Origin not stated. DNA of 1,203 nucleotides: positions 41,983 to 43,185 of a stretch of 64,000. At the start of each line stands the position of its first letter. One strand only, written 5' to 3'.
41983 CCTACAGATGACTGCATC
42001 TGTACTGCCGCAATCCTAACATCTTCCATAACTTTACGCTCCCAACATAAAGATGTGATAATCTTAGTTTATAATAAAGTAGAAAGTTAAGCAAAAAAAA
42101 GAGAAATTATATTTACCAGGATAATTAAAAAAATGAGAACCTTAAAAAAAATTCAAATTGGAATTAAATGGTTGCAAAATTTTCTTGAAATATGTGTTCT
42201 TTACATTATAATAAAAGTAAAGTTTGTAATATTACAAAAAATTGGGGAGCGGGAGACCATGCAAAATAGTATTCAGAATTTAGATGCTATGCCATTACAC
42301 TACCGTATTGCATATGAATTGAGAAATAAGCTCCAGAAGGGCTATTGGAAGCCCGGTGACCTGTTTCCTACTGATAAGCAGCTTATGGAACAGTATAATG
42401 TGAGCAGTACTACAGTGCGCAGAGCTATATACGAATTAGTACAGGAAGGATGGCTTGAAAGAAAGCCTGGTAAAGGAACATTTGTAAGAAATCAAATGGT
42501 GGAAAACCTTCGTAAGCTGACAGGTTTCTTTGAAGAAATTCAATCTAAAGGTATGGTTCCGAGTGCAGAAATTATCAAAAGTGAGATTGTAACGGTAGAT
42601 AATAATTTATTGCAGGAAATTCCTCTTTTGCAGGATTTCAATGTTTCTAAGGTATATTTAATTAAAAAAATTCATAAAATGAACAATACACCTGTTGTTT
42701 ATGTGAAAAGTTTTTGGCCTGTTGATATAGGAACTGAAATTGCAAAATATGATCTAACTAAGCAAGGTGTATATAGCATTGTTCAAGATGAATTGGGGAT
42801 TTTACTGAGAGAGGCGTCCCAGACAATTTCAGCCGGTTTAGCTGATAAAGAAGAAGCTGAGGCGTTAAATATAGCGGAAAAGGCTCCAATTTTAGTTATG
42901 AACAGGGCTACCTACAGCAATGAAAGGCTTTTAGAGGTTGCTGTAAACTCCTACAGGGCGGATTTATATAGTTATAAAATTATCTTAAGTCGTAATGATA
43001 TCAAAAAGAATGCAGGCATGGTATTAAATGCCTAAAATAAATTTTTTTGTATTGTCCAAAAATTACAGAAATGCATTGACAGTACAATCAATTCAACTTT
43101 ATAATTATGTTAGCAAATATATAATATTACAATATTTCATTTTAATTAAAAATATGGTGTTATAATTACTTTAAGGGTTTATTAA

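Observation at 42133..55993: Candidate undescribed sulfoquinovose / SQ-glycerol catabolic operon: sulfo-EMP-like logic built from non-canonical parts and ending in a tungsten AOR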

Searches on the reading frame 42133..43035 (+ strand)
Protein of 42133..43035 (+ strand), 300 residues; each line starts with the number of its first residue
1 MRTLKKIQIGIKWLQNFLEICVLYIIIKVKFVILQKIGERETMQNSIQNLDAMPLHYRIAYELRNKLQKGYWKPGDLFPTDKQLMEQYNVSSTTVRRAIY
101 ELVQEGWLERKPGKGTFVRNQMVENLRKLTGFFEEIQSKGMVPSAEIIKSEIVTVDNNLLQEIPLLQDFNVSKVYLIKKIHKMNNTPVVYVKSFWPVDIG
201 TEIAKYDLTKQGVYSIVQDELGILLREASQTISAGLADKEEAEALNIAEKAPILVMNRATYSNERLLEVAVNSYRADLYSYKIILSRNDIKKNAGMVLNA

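Call 3: search_protein_families(library=pfam, proteins=[window:42133-43035:+])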
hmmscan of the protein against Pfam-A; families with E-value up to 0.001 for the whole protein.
window:42133-43035:+ (300 aa): 8 families
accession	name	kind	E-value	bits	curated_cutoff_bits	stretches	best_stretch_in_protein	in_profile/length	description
PF07702.18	UTRA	-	9.9e-25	87.4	23.8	1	139-279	2-140/141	UTRA domain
PF00392.27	GntR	-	4e-19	68.5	27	1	58-118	4-64/64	Bacterial regulatory proteins, gntR family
PF08220.18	HTH_DeoR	-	2.7e-05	24.3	21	1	82-113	18-49/57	DeoR-like helix-turn-helix domain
PF25213.1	HVO_A0261_N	-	9.2e-05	22.7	35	1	82-113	28-59/86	HVO_A0261 N-terminal domain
PF13730.12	HTH_36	-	0.00023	21.3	25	1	71-108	17-55/55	Helix-turn-helix domain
PF08279.18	HTH_11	-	0.0006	20.1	25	0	82-115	19-53/55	HTH domain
PF21984.2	DnaD_N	-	0.00065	20.3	27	0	74-113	31-70/101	DnaD N-terminal domain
PF01047.28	MarR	-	0.00069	19.9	24.6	0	82-112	21-51/59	MarR family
